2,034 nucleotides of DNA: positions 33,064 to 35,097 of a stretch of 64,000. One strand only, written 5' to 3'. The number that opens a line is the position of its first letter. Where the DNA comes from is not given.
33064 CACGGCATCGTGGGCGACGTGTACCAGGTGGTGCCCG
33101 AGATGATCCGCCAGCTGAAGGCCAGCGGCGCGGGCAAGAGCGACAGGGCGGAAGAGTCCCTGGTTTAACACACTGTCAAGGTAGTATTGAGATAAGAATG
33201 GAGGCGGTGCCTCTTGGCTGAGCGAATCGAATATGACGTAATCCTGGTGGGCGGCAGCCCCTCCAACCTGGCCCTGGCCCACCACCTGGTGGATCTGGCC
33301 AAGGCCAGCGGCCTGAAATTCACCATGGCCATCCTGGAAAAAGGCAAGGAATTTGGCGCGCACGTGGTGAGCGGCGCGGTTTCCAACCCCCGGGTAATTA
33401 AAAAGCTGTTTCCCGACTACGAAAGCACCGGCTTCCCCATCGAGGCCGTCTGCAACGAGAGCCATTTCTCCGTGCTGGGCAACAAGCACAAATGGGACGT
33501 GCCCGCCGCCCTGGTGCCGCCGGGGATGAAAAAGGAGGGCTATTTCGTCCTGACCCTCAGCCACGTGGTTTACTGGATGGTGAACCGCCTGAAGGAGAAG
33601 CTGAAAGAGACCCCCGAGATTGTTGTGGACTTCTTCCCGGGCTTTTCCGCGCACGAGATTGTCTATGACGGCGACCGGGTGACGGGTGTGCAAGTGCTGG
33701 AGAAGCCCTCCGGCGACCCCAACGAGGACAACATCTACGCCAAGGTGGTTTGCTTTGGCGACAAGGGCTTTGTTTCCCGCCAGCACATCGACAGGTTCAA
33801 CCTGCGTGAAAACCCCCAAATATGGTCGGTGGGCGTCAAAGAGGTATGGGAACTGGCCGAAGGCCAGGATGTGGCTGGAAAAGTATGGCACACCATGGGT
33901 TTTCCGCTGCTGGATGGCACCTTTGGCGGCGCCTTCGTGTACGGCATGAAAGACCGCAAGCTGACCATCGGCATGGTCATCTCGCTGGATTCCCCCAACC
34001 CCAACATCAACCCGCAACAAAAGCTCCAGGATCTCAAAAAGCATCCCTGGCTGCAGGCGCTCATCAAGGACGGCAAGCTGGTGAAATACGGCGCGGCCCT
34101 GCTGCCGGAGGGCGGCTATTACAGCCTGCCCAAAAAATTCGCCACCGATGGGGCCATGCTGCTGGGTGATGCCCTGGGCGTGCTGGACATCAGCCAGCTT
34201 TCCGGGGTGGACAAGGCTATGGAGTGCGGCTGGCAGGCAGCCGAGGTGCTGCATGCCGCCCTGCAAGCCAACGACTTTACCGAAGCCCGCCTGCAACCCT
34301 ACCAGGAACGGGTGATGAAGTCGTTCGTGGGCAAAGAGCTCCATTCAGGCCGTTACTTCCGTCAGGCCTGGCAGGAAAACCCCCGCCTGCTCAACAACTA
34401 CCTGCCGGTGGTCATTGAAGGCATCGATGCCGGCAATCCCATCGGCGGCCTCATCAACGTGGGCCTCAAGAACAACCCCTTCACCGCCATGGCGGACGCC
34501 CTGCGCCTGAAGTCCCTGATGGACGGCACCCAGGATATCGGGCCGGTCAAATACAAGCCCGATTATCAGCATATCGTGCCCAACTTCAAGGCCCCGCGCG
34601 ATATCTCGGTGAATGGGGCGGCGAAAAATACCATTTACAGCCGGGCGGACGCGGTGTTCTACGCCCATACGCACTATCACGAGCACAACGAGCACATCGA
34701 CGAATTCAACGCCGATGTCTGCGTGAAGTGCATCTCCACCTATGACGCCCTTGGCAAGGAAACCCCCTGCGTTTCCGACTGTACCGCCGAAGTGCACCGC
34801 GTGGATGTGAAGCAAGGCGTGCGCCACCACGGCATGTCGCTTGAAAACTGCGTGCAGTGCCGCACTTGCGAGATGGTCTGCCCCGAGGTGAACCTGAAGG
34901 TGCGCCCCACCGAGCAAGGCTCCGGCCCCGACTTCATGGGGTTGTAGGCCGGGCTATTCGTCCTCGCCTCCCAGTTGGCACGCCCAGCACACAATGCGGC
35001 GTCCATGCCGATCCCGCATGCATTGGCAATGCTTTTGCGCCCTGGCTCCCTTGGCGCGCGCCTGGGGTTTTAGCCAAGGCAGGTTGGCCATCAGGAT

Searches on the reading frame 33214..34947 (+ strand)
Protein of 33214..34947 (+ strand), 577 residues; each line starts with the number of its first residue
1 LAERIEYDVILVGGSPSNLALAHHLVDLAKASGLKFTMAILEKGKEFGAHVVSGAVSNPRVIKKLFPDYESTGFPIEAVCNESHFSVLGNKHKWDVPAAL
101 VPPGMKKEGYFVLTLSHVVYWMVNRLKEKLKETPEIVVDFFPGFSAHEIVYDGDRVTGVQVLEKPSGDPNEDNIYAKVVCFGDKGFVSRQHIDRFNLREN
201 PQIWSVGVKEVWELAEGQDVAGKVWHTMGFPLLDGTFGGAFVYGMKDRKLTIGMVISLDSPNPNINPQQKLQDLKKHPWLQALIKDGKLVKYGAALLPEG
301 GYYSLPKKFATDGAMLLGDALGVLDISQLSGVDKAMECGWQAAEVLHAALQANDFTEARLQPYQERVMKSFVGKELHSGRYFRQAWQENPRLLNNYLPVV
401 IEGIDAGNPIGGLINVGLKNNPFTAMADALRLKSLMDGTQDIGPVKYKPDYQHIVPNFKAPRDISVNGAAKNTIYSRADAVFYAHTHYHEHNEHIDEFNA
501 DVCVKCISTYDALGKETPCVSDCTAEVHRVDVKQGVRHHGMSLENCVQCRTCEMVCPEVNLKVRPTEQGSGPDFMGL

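Call 19: search_protein_families(library=pfam, proteins=[window:33214-34947:+], max_evalue=0.001)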
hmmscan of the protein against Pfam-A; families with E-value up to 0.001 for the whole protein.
window:33214-34947:+ (577 aa): 3 families
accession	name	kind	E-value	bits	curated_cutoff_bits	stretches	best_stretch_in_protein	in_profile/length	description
PF21162.3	ETFQO_UQ-bd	-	1.2e-26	93.5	27.7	1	204-295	1-94/96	ETF-QO, ubiquinone-binding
PF05187.19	Fer4_ETF_QO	-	0.00076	20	24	0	478-574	8-103/104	Electron transfer flavoprotein-ubiquinone oxidoreductase, 4Fe-4S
PF12837.12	Fer4_6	-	0.00096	19.4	25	1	544-558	7-21/24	4Fe-4S binding domain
